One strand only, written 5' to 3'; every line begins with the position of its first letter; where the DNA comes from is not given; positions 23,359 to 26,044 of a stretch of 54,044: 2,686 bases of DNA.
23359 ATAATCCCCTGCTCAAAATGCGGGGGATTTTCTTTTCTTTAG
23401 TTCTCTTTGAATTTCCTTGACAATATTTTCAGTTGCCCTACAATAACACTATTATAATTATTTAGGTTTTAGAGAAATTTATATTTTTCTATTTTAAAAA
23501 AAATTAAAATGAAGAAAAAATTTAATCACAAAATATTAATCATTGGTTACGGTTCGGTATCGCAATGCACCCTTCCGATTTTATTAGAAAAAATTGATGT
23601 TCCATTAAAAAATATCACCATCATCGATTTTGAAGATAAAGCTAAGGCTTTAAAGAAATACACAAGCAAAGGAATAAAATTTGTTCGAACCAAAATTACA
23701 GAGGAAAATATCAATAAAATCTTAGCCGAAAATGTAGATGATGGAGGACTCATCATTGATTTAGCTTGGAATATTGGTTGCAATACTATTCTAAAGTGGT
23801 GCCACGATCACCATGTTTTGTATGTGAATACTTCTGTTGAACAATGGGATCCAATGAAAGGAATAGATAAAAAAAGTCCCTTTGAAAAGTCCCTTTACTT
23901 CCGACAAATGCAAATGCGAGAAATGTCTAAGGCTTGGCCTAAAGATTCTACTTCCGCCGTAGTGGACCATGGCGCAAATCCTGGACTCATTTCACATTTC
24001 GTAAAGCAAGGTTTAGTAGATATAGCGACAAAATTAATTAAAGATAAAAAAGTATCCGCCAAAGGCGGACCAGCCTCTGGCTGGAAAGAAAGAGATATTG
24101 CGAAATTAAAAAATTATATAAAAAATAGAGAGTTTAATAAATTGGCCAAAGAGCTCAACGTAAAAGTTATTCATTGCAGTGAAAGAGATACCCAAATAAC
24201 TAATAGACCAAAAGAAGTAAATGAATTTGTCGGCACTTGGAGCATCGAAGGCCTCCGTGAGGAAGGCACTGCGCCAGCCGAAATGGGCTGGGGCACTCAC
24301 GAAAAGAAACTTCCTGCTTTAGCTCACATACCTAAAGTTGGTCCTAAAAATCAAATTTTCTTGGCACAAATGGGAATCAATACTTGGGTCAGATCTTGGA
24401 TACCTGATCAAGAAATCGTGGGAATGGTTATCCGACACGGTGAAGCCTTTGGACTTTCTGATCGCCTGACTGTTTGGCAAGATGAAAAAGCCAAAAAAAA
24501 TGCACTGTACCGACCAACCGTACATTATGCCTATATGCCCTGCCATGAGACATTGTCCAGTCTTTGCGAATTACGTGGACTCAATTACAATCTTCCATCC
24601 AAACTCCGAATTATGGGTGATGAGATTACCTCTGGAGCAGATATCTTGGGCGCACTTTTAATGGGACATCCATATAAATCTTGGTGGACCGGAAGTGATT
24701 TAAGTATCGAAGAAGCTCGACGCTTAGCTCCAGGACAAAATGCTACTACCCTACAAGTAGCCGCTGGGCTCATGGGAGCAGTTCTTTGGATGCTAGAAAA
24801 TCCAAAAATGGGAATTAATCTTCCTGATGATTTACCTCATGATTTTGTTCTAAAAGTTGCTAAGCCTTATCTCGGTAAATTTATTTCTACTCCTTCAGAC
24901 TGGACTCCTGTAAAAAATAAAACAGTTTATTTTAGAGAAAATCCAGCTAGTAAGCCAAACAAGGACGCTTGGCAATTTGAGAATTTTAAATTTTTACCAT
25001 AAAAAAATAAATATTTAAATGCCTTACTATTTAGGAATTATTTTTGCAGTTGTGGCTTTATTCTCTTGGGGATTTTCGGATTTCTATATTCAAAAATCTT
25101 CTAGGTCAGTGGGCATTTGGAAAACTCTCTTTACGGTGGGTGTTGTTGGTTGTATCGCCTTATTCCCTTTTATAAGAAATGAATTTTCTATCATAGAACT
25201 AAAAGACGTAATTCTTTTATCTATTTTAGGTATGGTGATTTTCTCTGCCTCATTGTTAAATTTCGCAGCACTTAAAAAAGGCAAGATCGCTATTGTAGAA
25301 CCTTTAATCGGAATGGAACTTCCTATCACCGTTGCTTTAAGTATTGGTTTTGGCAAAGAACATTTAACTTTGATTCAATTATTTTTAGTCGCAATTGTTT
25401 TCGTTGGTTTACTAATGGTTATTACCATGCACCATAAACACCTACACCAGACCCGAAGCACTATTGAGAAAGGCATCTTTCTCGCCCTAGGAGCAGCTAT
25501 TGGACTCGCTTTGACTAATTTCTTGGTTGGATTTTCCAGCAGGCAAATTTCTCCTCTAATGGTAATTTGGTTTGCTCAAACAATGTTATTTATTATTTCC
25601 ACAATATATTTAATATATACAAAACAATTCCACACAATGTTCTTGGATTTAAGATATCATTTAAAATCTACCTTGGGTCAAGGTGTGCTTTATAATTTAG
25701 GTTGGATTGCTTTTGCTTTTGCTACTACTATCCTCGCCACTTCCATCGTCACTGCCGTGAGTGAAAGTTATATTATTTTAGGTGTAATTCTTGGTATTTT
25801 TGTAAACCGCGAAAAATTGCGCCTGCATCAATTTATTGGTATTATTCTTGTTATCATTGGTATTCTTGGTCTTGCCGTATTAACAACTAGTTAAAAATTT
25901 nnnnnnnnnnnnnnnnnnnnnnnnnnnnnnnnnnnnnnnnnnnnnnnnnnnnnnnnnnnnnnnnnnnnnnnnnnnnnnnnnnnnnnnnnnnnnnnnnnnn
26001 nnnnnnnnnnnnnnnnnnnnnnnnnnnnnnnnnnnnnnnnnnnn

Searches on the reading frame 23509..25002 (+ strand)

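Call 9: search_protein_families(library=pfam, proteins=[window:23509-25002:+], max_evalue=0.01)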
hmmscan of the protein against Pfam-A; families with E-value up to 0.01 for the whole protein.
window:23509-25002:+ (497 aa): 2 families
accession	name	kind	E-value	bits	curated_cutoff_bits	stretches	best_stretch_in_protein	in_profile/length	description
PF03435.24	Sacchrp_dh_NADP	-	2.1e-27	96.4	25.1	1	9-151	1-129/129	Saccharopine dehydrogenase NADP binding domain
PF16653.10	Sacchrp_dh_C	-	7.7e-26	92.2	31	1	155-458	1-260/265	Saccharopine dehydrogenase C-terminal domain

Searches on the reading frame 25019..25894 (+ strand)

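Call 9: search_protein_families(library=pfam, proteins=[window:25019-25894:+], max_evalue=0.01)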
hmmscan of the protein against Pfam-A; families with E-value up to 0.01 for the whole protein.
window:25019-25894:+ (291 aa): 1 family
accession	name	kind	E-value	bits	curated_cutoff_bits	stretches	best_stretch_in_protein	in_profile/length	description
PF00892.27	EamA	-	1.4e-23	84.1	28.2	2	5-135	2-134/135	EamA-like transporter family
